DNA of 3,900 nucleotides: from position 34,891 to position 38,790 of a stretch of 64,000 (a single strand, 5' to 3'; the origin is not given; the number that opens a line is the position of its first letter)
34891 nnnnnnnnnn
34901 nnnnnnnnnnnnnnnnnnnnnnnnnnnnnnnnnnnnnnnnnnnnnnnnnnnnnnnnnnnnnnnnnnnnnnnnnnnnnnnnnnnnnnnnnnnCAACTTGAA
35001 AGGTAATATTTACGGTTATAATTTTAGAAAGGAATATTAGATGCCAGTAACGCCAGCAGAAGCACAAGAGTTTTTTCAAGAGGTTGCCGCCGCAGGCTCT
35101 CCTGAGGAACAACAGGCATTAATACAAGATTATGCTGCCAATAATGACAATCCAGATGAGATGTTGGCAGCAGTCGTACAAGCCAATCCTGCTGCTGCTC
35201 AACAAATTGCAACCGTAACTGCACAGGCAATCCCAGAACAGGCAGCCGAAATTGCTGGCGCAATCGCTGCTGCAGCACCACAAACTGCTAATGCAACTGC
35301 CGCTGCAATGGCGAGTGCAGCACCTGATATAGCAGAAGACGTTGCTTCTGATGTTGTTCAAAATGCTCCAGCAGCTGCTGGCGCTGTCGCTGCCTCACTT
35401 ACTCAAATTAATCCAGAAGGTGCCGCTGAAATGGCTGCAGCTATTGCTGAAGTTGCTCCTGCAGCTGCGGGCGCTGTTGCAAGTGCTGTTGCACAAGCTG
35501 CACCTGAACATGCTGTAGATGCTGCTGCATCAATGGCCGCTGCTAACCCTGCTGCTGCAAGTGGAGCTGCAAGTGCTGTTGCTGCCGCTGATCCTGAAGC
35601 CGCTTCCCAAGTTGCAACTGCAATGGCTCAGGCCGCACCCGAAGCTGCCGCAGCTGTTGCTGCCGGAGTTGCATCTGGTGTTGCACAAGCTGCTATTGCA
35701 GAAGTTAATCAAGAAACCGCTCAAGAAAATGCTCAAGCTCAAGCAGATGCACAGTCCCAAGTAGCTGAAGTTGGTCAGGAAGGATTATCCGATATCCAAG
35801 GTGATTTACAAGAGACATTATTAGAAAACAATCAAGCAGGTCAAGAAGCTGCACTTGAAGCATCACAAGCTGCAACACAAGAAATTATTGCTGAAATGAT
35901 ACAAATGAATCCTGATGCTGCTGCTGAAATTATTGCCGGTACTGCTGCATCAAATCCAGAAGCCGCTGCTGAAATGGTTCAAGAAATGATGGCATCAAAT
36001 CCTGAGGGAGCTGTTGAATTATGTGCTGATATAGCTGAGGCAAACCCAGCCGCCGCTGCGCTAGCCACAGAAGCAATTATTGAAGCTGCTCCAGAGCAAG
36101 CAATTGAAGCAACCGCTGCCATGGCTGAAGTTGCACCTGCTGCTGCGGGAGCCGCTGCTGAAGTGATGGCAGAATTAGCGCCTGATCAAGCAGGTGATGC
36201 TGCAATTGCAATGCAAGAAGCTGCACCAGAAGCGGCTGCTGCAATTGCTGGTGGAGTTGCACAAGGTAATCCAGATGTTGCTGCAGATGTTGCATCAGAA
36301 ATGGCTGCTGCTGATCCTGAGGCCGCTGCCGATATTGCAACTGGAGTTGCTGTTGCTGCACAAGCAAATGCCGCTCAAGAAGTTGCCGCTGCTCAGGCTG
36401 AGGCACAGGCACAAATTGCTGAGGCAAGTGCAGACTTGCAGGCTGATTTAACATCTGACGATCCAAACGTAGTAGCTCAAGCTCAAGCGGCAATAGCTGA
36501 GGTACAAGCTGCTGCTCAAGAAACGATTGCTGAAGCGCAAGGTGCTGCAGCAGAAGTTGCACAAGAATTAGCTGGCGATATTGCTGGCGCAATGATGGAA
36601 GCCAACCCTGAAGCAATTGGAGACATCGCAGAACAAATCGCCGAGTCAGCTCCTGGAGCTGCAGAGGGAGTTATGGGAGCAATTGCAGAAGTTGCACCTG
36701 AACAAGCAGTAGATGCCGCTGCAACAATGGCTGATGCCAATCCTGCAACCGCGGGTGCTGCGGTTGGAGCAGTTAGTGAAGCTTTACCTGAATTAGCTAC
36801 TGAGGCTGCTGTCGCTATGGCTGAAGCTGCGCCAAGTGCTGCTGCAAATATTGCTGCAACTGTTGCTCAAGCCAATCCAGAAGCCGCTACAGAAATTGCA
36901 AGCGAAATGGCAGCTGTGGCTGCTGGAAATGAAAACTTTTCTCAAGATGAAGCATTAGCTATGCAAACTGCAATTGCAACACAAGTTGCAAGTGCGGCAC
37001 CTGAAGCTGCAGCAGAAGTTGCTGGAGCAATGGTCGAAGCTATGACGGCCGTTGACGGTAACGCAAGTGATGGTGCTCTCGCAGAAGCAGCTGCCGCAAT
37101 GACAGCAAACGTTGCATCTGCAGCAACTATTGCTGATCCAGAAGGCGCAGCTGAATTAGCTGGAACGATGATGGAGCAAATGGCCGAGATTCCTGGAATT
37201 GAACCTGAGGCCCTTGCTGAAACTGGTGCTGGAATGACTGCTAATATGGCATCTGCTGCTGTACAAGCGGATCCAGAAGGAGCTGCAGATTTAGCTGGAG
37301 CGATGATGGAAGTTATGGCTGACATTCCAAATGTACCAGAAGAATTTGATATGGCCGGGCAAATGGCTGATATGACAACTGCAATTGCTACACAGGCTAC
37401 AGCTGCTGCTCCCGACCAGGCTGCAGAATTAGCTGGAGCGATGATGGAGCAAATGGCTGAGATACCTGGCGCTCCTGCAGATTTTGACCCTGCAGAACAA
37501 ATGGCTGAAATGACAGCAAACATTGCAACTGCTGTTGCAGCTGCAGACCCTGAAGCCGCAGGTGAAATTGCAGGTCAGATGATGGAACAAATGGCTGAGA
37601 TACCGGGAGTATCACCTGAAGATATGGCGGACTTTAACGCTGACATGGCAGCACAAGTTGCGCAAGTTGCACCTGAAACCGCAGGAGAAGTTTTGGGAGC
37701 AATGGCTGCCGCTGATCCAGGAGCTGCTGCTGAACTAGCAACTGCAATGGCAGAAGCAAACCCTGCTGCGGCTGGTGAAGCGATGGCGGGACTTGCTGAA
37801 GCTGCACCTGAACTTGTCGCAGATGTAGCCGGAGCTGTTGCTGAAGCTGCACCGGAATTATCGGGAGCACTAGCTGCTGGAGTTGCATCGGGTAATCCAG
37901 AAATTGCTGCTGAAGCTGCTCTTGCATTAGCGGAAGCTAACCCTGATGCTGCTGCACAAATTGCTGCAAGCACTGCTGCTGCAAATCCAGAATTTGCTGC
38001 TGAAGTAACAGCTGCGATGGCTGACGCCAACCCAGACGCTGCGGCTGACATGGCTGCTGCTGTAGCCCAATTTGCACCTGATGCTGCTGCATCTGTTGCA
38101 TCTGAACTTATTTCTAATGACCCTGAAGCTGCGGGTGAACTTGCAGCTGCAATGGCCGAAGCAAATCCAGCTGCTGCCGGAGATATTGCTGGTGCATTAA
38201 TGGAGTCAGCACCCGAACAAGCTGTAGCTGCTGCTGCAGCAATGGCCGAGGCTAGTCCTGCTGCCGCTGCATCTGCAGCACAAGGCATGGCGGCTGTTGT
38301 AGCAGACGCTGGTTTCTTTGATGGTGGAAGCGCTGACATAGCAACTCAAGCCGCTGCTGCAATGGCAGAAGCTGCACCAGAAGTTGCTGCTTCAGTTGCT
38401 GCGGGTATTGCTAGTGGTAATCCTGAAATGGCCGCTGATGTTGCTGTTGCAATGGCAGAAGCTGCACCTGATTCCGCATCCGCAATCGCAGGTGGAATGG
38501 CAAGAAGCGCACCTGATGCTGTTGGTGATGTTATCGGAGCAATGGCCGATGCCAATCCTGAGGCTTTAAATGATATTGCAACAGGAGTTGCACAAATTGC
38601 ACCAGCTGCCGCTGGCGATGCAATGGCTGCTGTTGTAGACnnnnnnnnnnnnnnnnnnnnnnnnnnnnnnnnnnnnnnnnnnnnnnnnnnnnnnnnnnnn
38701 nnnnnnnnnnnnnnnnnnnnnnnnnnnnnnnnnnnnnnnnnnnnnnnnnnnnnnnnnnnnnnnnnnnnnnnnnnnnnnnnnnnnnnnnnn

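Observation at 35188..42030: Strict 15-residue Pro-capped Ala helix repeat over ~2300 aa (candidate new alpha-solenoid)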

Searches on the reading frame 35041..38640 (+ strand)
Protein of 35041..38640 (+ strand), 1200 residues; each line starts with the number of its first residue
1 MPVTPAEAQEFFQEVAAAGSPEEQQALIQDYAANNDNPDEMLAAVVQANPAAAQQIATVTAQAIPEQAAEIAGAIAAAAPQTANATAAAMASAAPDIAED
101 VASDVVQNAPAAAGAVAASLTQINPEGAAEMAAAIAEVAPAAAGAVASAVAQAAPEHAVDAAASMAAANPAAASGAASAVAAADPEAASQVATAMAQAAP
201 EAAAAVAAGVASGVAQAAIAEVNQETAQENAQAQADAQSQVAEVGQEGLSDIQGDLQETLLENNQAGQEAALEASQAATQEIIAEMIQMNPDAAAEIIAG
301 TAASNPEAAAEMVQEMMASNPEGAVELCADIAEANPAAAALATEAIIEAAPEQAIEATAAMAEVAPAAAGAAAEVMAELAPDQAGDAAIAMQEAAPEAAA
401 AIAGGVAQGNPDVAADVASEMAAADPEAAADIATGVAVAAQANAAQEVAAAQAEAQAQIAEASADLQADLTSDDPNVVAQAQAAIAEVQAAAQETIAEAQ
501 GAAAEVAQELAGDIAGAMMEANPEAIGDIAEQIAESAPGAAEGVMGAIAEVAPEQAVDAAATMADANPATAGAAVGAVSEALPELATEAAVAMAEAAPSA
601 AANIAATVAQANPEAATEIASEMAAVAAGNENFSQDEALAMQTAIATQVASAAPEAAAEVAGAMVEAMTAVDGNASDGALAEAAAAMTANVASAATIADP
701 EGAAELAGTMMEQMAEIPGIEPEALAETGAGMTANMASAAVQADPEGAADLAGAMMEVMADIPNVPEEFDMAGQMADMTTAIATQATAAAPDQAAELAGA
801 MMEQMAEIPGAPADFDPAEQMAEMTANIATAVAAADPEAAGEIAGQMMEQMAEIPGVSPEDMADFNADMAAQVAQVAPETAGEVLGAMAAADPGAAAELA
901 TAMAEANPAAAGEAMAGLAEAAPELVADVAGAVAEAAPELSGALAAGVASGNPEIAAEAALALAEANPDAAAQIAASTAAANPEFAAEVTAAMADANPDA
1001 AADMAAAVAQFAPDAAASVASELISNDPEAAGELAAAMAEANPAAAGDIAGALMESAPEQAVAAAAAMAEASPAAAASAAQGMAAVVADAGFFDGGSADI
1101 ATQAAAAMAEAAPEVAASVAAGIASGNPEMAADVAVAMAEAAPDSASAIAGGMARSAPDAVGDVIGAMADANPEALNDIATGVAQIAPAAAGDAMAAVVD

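Call 37: search_protein_representatives(protein=window:35041-38640:+)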
Query: 1200 residues. Proteins with E-value up to 0.001 (for the whole library): 75; up to 1e-10: 30; up to 1e-30: 6. The best 75 are listed.
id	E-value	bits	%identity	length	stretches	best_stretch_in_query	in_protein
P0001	8.3e-42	160.4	82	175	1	579-708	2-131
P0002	8.0e-37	143.9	98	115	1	848-935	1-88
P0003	7.1e-36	140.7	99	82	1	714-795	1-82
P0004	3.7e-32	128.5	81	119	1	286-406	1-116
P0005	2.5e-31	125.7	84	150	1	1-93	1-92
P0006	1.0e-30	123.7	99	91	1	687-759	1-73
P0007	3.2e-28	115.4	65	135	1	778-897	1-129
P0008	6.8e-27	111.0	93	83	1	1-67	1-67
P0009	5.2e-23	98.2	94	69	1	778-842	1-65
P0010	1.1e-21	93.8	86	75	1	759-824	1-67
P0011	1.9e-21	93.0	60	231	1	554-696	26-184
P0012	3.9e-19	85.3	94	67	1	1-51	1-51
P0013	1.4e-18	83.5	31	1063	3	903-1143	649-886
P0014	2.3e-18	82.8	92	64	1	1-50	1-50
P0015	4.7e-18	81.8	98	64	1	623-676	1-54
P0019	8.7e-16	74.3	34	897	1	872-1111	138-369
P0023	3.1e-12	62.5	32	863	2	962-1174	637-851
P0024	3.2e-12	62.5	26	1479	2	10-337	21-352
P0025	1.1e-11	60.6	32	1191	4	308-474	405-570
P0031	1.9e-10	56.6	25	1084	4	870-1061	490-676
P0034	2.8e-08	49.4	30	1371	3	512-626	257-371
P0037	1.1e-07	47.4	32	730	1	891-1153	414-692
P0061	1.9e-04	36.8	23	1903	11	517-651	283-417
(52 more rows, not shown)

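Call 41: search_protein_families(library=pfam, proteins=[P0013, P0019, P0024, P0025, P0031, P0034, P0061], max_evalue=0.01)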
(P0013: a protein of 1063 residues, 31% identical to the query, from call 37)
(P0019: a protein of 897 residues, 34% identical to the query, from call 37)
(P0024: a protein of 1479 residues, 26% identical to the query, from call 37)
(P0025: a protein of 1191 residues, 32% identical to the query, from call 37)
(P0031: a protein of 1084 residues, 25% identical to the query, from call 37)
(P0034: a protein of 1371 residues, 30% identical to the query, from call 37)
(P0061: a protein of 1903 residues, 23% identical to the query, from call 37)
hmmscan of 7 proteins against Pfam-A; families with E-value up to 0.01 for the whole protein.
P0013 (1063 aa): 8 families
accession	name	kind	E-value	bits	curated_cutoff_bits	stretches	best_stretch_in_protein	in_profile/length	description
PF07690.21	MFS_1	-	2.2e-36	126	33.4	2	208-388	6-187/347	Major Facilitator Superfamily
PF00083.30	Sugar_tr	-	6.6e-13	48.8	22.3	2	42-154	47-162/452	Sugar (and other) transporter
PF12832.13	MFS_1_like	-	7.4e-11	42.1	25.2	2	10-140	216-347/373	MFS_1 like family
PF05977.19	MFS_3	-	9.5e-10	38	27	2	239-378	51-193/524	Transmembrane secretion effector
PF06779.20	MFS_4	-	2.5e-05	24.2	26.3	1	36-372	23-362/364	Uncharacterised MFS-type transporter YbfB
PF13174.12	TPR_6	-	0.00038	21.4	26.3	0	1000-1019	14-33/33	Tetratricopeptide repeat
PF17835.6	NOG1_N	-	0.0041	17.7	22.9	0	794-848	86-140/160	NOG1 N-terminal helical domain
PF13176.12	TPR_7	-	0.01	16.3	27.9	0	999-1018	12-31/36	Tetratricopeptide repeat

P0019 (897 aa): 8 families
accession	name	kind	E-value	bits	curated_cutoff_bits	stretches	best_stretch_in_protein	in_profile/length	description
PF07705.17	CARDB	-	2.1e-18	66.8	22.7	2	683-758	5-81/101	CARDB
PF09280.16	XPC-binding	-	2.5e-08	33.9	26.4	0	256-285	14-43/57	XPC-binding domain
PF03448.22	MgtE_N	-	0.00055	20.9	25.9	1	325-398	8-76/102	MgtE intracellular N domain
PF12842.12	DUF3819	-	0.00072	20.1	27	0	292-330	93-131/143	CCR4-Not complex, Not1 subunit, domain of unknown function DUF3819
PF14310.12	Fn3-like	-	0.0019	18.7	25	0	635-659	28-52/71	Fibronectin type III-like domain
PF07840.17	FadR_C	-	0.0029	17.9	23.6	0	163-217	10-64/164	FadR C-terminal domain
PF16640.11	Big_3_5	-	0.0043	18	35.5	0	687-755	1-64/88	Bacterial Ig-like domain (group 3)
PF07760.16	DUF1616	-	0.0046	16.6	31.6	0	690-759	201-270/307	Protein of unknown function (DUF1616)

P0024 (1479 aa): 1 family
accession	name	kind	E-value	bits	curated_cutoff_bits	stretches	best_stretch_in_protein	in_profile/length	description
PF00353.25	HemolysinCabind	-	1.1e-24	86.4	23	4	885-913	8-36/36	RTX calcium-binding nonapeptide repeat (4 copies)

P0025 (1191 aa): 6 families
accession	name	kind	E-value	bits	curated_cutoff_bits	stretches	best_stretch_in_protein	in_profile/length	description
PF07690.21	MFS_1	-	3.6e-40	138.4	33.4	2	11-244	1-249/347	Major Facilitator Superfamily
PF00083.30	Sugar_tr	-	1.7e-11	44.1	22.3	2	39-149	44-157/452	Sugar (and other) transporter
PF12832.13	MFS_1_like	-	1.4e-09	37.9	25.2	2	8-145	214-353/373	MFS_1 like family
PF05977.19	MFS_3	-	6e-09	35.3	27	2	10-194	222-407/524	Transmembrane secretion effector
PF22928.2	INTS1_R4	-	6.7e-07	29.6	27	0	751-831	14-93/102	Integrator complex subunit 1, R4 domain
PF06779.20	MFS_4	-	1.2e-05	25.2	26.3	1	27-373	14-363/364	Uncharacterised MFS-type transporter YbfB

P0031 (1084 aa): 1 family
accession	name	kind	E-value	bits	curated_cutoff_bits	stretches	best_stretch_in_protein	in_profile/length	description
PF24104.1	At5g52880_ARM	-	9.9e-05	23.1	27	0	328-379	10-61/100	F-box protein At5g52880 ARM repeat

P0034 (1371 aa): 2 families
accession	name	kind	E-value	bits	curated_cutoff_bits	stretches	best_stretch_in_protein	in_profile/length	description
PF07773.17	TCTN_DUF1619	-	2.3e-22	80.6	22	2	1077-1266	2-133/155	Tectonic domain of DUF1619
PF25752.1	DUF1619_N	-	4.7e-11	43.6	22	1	697-786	15-113/120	N-terminal domain of DUF1619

P0061 (1903 aa): 16 families
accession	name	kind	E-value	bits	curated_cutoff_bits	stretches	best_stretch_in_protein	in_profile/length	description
PF02655.19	ATP-grasp_3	-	4.4e-40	137.8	23.2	0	1004-1043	111-148/160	ATP-grasp domain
PF17017.11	zf-C2H2_aberr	-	6.4e-21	75.7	27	0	1012-1063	66-118/172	Aberrant zinc-finger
PF06004.18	DUF903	-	9.1e-19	67.6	27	0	226-242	29-45/49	Bacterial protein of unknown function (DUF903)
PF22130.1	Phage_gp38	-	4.8e-12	46.4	27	0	1672-1686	41-55/58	Lactococcus phage gp38-like protein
PF18216.6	N_formyltrans_C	-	7.4e-11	42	25.8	0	235-255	7-27/52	N-formyltransferase dimerization C-terminal domain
PF25784.1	BigA_N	-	1.7e-10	41.3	24.5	0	152-182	16-46/80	BigA and YdbA N-terminal beta barrel domain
PF22266.2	DUF6953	-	1.8e-10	41.2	27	0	1318-1350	15-47/74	Family of unknown function (DUF6953)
PF16378.10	DUF4988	-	1e-09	38.9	30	0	862-898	23-59/183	Domain of unknown function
PF22292.1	DUF6965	-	1.1e-09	38.5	25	0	628-654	25-51/66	Domain of unknown function (DUF6965)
PF14689.11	SPOB_a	-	1.6e-07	31.2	28.1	0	197-214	37-54/62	Sensor_kinase_SpoOB-type, alpha-helical domain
PF19567.5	CpsB_CapC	-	1.8e-06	28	27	0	802-860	29-87/234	Capsular polysaccharide synthesis, CpsB/CapC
PF20799.2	PIMT_C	-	1.9e-06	28.2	22.9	0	152-182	28-58/104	Protein-L-isoaspartyl O-methyltransferase, C-terminal domain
PF07151.18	DUF1391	-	3.4e-05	23.9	27.3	0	1685-1700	8-24/48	Protein of unknown function (DUF1391)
PF11534.13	HTHP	-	0.00029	21.6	25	0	1074-1098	44-68/72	Hexameric tyrosine-coordinated heme protein (HTHP)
PF16559.10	GIT_CC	-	0.0018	18.4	28.7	0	1867-1900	19-52/66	GIT coiled-coil Rho guanine nucleotide exchange factor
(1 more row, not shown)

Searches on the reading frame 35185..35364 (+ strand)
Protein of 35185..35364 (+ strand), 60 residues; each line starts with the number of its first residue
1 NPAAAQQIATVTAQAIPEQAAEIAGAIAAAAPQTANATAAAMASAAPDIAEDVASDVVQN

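Call 48: search_solved_structures(query=A1, max_evalue=1, show_alignments=3)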
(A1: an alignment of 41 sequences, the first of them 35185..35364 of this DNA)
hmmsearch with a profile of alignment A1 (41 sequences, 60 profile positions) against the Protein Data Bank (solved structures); distinct sequences matched with E-value up to 1: 4.
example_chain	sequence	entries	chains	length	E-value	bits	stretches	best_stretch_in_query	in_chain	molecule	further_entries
3lkv_A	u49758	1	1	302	0.046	17.1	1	12-45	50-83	uncharacterized CONSERVED DOMAIN PROTEIN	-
1klp_A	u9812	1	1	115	0.17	15.2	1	26-55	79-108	MEROMYCOLATE EXTENSION ACYL CARRIER PROTEIN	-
9jix_A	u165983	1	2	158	0.95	12.8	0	16-36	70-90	De Novo Designed ATPase, PL2x4_2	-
6epc_5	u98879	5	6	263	0.97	12.8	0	12-43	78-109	Proteasome subunit beta type-5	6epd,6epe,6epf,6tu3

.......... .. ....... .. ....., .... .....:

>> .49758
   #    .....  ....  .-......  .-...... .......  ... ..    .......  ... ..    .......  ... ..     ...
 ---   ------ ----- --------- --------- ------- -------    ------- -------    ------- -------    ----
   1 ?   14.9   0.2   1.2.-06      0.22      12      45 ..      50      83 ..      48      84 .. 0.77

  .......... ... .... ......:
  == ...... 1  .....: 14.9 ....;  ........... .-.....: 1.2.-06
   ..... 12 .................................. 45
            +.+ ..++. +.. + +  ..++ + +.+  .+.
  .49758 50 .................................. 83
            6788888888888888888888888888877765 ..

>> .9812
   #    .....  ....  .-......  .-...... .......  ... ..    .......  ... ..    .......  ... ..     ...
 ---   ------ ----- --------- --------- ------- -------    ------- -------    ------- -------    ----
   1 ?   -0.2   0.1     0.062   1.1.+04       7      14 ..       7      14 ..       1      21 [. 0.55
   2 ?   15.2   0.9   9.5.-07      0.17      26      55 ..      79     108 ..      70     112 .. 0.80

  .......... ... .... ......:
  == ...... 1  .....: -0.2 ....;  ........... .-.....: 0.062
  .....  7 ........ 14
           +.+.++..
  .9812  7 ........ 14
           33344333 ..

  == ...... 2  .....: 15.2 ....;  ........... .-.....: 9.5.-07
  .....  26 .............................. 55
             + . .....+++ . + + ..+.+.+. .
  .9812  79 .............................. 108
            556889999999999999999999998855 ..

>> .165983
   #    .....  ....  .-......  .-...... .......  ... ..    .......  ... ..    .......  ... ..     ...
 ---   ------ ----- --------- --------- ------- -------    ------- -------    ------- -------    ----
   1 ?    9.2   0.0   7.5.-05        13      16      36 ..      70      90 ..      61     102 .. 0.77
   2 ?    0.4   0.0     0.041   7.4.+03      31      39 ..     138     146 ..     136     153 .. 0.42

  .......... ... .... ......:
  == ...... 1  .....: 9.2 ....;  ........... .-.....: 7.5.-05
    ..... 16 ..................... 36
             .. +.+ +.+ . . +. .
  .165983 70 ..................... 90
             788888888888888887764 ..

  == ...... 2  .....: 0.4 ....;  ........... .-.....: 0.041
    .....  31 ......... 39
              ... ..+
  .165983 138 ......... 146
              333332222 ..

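Call 69: find_homologous_proteins(query=A1, max_evalue=0.001)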
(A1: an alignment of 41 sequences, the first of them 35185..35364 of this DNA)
Query A1 (41 sequences) (60 aa, profile of the alignment): 7 proteins with E <= 0.001 among 8000 candidates.
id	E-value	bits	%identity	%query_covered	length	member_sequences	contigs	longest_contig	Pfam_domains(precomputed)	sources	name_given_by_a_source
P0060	8.8e-12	63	57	23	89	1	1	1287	-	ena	-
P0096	1.7e-9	55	41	57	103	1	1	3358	-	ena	-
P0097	8.5e-9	53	-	-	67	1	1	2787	-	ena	-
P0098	2.2e-7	49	-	-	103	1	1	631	-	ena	-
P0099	1.1e-6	46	73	18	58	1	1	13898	-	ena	-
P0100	4.2e-6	44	48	70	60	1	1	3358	-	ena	-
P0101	1.3e-5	43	44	45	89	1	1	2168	-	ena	-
